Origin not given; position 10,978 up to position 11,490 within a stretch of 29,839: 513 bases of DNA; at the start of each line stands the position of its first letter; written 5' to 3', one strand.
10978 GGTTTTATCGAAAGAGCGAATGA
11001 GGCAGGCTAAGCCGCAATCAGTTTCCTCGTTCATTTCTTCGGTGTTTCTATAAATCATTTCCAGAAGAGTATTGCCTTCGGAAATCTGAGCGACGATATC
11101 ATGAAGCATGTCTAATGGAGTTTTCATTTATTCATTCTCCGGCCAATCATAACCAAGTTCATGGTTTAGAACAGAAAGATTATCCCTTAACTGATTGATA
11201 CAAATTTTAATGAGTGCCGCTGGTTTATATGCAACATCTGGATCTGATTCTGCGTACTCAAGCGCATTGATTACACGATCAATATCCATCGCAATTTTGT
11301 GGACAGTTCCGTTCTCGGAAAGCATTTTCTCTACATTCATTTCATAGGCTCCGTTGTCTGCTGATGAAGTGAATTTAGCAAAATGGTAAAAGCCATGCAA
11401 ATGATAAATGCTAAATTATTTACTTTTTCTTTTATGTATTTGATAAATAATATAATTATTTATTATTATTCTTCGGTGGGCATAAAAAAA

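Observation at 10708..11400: AT-rich operon of two acidic small proteins as the first genes of the repressor-controlled pL transcript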

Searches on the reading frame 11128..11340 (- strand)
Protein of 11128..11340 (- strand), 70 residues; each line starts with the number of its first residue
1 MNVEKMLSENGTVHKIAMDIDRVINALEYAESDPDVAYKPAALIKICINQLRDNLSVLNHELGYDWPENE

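Call 4: search_protein_families(library=pfam, proteins=[window:11128-11340:-], max_evalue=1)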
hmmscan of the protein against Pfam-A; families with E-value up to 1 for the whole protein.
window:11128-11340:- (70 aa): 1 family
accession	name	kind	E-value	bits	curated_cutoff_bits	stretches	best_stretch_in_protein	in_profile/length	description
PF08967.16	ENCP4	-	0.15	12.6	31.4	1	11-65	2-58/81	Putative type 4B encapsulin shell protein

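Call 5: search_protein_families(library=phrogs, proteins=[window:11128-11340:-], max_evalue=0.1)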
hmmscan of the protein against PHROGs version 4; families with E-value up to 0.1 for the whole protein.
window:11128-11340:- (70 aa): 0 families

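Call 12: find_homologous_proteins(query=window:11128-11340:-)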
Query window:11128-11340:- (70 aa): 39 proteins with E <= 0.001 among 39 candidates.
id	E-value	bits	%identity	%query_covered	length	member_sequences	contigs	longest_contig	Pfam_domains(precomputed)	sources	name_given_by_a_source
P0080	3.9e-38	146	97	100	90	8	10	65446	-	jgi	jgi:hypothetical protein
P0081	2.7e-37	143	96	100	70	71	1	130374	-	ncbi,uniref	ncbi:hypothetical protein ACS6G7_15095 [Enterobacter hormaechei subsp. steigerwaltii]|uniref:hypothe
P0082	9.9e-34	132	83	100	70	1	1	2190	-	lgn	-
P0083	1.9e-32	128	81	100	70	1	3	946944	-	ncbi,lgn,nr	ncbi:TPA: hypothetical protein QHU22_000409 [Enterobacter asburiae]|nr:hypothetical protein [Enterob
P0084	3.8e-32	127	83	100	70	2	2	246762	-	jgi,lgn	jgi:hypothetical protein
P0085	4.7e-32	126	81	100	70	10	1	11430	-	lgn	-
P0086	9.4e-32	125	83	100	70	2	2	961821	-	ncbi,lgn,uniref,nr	ncbi:hypothetical protein I5485_13105 [Citrobacter farmeri]|uniref:hypothetical protein n=1 Tax=Citr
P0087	1.8e-31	125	81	100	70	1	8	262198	-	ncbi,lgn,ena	ncbi:TPA: hypothetical protein ACOEP6_003280 [Enterobacter ludwigii]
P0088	1.9e-31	124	81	100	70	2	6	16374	-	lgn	-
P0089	3.0e-31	124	77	100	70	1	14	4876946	-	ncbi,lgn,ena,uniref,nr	ncbi:hypothetical protein [Enterobacter roggenkampii]|uniref:hypothetical protein n=1 Tax=Enterobact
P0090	3.7e-31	124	79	100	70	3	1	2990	-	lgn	-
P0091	5.4e-31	123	79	100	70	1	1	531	-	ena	-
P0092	8.0e-31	123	81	100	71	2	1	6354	-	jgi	jgi:hypothetical protein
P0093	9.9e-31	122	83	100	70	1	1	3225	-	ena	-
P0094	1.1e-30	122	80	100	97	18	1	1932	-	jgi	-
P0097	1.6e-30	122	76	100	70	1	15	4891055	-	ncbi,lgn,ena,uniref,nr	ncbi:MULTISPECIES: hypothetical protein [Enterobacter cloacae complex]|uniref:Uncharacterized protei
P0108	4.3e-28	114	76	100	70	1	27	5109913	-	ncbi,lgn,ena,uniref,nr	ncbi:hypothetical protein [Citrobacter amalonaticus]|uniref:Uncharacterized protein n=1 Tax=Citrobac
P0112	3.2e-26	108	67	100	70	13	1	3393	-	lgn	-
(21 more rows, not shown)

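Call 21: search_protein_families(library=padloc, proteins=[window:11128-11340:-], max_evalue=1)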
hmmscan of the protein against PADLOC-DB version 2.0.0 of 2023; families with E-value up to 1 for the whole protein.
window:11128-11340:- (70 aa): 0 families

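Call 22: search_protein_families(library=ncbifam, proteins=[window:11128-11340:-], max_evalue=1)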
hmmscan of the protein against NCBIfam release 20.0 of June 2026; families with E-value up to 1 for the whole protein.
window:11128-11340:- (70 aa): 1 family
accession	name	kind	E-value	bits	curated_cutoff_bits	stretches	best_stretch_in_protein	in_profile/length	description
NF041828.1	hydrophobin_BslB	equivalog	0.074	12.9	225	1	16-46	36-66/157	biofilm surface layer hydrophobin BslB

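Call 27: predict_structure(alignment_id=A2)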
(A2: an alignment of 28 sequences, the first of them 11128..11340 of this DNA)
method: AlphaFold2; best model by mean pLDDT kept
length: 70 residues; sequences in the alignment: 28
mean_pLDDT: 77.0   pTM: 0.64
mean pLDDT of the five models: 77.0, 76.9, 74.1, 65.3, 61.5
residues with pLDDT >= 90: 10; 70-90: 41; 50-70: 14; < 50: 5
segments of 3 or more residues with pLDDT < 50: 67-70
pLDDT, mean of each block of 10 residues (from residue 1): 56 81 89 86 89 84 54
secondary structure, 60 per line:
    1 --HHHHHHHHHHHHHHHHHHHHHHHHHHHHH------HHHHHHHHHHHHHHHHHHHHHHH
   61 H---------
elements in order: H3-31 H38-61

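Call 37: search_solved_structures(query=A2, max_evalue=10)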
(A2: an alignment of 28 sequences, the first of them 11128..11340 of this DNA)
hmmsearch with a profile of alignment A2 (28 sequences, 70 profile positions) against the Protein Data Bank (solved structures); distinct sequences matched with E-value up to 10: 1.
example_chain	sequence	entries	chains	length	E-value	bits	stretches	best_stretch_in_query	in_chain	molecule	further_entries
9qwr_A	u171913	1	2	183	0.52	13.4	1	6-39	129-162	MICOS complex subunit MIC60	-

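Call 41: search_dna_similar(query=window:11128-11340:-, collection=phages, mode=protein, max_evalue=0.001, max_rows=40)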
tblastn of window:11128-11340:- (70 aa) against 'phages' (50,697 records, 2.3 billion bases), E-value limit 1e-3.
No match.

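Call 61: find_encoding_contigs(protein=P0108, flank=4000, max_places=4)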
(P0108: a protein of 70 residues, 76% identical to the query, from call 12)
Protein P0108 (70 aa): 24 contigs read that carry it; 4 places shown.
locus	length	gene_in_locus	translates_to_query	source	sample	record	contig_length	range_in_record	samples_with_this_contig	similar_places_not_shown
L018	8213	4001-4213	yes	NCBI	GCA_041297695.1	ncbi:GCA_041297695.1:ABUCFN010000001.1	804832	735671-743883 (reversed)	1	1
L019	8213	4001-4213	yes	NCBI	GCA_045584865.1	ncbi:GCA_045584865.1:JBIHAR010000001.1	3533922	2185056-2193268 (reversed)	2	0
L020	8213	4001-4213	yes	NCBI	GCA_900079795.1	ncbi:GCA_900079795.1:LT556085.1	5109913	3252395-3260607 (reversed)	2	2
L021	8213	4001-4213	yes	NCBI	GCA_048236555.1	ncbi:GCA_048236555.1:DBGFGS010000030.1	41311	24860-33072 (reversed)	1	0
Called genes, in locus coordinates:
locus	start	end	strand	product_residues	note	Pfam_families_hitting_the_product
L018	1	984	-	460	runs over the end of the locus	PF13481:AAA_25 (faint), PF03796:DnaB_C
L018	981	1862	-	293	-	PF01695:IstB_IS21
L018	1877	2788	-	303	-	PF13730:HTH_36, PF13551:HTH_29 (faint), PF00392:GntR (faint)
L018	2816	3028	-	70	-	PF12844:HTH_19, PF13560:HTH_31, PF01381:HTH_3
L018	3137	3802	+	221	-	PF13560:HTH_31 (weak), PF01381:HTH_3, PF00717:Peptidase_S24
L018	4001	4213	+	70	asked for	-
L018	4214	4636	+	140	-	-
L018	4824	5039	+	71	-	-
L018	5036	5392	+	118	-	-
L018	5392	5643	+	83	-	-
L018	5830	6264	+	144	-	-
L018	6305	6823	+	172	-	-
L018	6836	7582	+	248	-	PF10543:ORF6N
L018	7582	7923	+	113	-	-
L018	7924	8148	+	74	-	-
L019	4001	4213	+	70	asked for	-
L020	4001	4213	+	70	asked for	-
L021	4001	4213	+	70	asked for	-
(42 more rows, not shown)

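Call 62: find_encoding_contigs(protein=P0097, flank=4000, max_places=4)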
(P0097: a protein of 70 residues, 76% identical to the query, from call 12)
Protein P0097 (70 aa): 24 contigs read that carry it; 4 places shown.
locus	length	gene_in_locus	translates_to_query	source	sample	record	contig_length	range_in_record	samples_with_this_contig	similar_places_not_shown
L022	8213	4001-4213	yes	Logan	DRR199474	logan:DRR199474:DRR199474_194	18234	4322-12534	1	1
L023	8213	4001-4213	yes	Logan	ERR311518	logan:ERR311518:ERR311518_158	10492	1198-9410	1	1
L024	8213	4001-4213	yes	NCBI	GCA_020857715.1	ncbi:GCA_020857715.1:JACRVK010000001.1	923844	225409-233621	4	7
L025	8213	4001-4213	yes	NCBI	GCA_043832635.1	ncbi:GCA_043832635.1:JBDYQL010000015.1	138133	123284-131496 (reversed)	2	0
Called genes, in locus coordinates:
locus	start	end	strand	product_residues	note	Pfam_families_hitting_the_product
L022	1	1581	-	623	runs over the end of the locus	PF13155:Toprim_2, PF13662:Toprim_4 (faint), PF13481:AAA_25, PF06745:ATPase (weak)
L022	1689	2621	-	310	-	-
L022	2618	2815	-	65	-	PF13973:DUF4222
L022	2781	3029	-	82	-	PF12844:HTH_19 (weak), PF13560:HTH_31 (weak), PF01381:HTH_3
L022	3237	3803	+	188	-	PF00717:Peptidase_S24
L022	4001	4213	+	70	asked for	-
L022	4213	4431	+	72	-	-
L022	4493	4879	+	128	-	PF00717:Peptidase_S24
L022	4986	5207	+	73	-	-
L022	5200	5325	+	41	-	-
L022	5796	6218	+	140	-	-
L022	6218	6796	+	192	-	PF17345:DUF5375 (weak)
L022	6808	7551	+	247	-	PF10543:ORF6N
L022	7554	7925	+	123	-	-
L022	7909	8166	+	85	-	PF06806:DUF1233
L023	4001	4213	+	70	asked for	-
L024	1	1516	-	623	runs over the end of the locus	PF13155:Toprim_2, PF13662:Toprim_4 (faint), PF13481:AAA_25, PF06745:ATPase (weak)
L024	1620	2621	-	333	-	-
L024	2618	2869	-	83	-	PF13973:DUF4222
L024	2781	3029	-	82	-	PF12844:HTH_19 (weak), PF13560:HTH_31 (weak), PF01381:HTH_3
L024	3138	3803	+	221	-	PF13560:HTH_31 (weak), PF01381:HTH_3, PF00717:Peptidase_S24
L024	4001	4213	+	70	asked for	-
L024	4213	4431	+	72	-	-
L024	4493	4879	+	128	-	PF00717:Peptidase_S24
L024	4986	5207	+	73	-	-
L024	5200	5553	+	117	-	-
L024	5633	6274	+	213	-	-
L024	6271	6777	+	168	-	-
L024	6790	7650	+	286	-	PF10543:ORF6N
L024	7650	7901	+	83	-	PF14354:Lar_restr_allev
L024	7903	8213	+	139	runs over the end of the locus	-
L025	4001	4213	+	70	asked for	-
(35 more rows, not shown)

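Call 63: find_encoding_contigs(protein=P0112, flank=4000, max_places=3)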
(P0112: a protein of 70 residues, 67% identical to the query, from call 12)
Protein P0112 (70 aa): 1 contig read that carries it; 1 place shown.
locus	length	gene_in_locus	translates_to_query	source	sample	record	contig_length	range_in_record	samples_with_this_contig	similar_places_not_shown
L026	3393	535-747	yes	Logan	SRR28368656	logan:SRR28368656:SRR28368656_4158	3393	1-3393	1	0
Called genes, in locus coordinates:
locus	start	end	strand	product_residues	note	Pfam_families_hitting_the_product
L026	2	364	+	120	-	?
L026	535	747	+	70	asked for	-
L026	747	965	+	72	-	-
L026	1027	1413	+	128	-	PF00717:Peptidase_S24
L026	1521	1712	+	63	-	-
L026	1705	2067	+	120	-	-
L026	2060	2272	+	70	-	-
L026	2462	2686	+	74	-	-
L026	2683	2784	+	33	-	-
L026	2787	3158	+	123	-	-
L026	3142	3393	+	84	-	?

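Call 65: search_protein_families(library=pfam, proteins=[L024:4493-4879:+], max_evalue=0.01)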
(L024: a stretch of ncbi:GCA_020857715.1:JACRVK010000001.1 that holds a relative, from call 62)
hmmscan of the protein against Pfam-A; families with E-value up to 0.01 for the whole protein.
L024:4493-4879:+ (128 aa): 1 family
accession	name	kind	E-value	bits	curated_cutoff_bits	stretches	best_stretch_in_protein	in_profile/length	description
PF00717.28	Peptidase_S24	-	7.9e-09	35.7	23.3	1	29-119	34-116/116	Peptidase S24-like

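Call 69: search_protein_families(library=pfam, alignment_id=A2, max_evalue=1)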
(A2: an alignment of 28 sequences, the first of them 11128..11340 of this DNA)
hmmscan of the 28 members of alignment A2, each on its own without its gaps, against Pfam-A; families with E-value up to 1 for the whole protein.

A. member 1, window:11128-11340:- (70 aa): 1 family
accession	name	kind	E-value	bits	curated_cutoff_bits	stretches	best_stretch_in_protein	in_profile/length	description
PF08967.16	ENCP4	-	0.15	12.6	31.4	1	11-65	2-58/81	Putative type 4B encapsulin shell protein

B. families by the number of members that match (of 28 scanned): 3 families
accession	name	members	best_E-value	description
PF12777.12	MT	2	0.1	Microtubule-binding stalk of dynein motor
PF20667.3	Sec10_N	1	0.071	Exocyst complex component Sec10, N-terminal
PF08967.16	ENCP4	1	0.15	Putative type 4B encapsulin shell protein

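Call 73: fold_search(model_id=the predicted structure, library=pdb)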
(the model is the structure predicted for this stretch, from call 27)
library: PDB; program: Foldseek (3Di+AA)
matches with E <= 10: 289; with E <= 0.001: 0
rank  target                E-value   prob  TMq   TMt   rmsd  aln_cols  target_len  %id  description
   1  6v1v_D                3.0e-01  0.99  0.78  0.08   1.6        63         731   14  VIP3B (VIP3B_2160) adapted for crystallization (released 2019-12-18)
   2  6yrf_A                3.0e-01  0.99  0.75  0.08   1.7        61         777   15  Vip3Bc1 tetramer (released 2021-03-17)
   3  6v1v_C                3.6e-01  0.99  0.79  0.08   1.4        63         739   14  VIP3B (VIP3B_2160) adapted for crystallization (released 2019-12-18)
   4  9efi_A                8.4e-01  0.96  0.76  0.08   1.7        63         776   14  VIP3Cb1 Protoxin Structure (released 2025-06-18)
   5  8iyj_V9               9.5e-01  0.35  0.41  0.31   5.0        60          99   22  Cryo-EM structure of the 48-nm repeat doublet microtubule from mouse sperm (released 2023-07-05)
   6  4afl_B                1.2e+00  0.90  0.70  0.53   2.1        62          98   11  The crystal structure of the ING4 dimerization domain reveals the functional organization of the ING family of chromat (released 2012-02-22)
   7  7n6g_3I               1.5e+00  0.89  0.73  0.14   2.0        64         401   16  C1 of central pair (released 2022-05-18)
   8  1v7n_Z                1.5e+00  0.84  0.69  0.38   3.3        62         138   18  Human Thrombopoietin Functional Domain Complexed To Neutralizing Antibody TN1 Fab (released 2004-03-02)
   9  3aoh_X                1.5e+00  0.28  0.43  0.23   4.6        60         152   12  RNA polymerase-Gfh1 complex (Crystal type 1) (released 2010-12-08)
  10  6tfj_A                1.6e+00  0.89  0.78  0.08   1.6        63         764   16  Vip3Aa protoxin structure (released 2020-08-12)
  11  6yw5_NN               1.6e+00  0.57  0.46  0.31   3.7        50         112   16  The structure of the small subunit of the mitoribosome from Neurospora crassa (released 2020-11-11)
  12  3mq1_E                1.8e+00  0.91  0.81  0.58   1.2        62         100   14  Crystal Structure of Dust Mite Allergen Der p 5 (released 2010-06-02)
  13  6dkm_A                1.9e+00  0.92  0.79  0.72   1.0        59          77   14  DHD131 (released 2018-12-19)
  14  3mq1_F                1.9e+00  0.92  0.83  0.59   1.0        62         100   14  Crystal Structure of Dust Mite Allergen Der p 5 (released 2010-06-02)
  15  5f7t_H                1.9e+00  0.84  0.73  0.40   1.7        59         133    8  TRIM5 B-box2 and coiled-coil chimera (released 2016-06-15)
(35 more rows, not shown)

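Call 83: search_dna_similar(query=window:11128-11340:-, collection=plasmids, mode=protein, max_evalue=0.001, max_rows=20)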
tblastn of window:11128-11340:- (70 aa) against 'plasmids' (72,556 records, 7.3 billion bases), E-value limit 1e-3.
No match.

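Call 87: search_protein_families(library=phrogs, proteins=[L024:4213-4431:+], max_evalue=0.001)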
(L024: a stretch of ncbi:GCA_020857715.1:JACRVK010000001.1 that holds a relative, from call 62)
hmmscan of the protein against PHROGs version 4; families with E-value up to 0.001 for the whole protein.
L024:4213-4431:+ (72 aa): 0 families
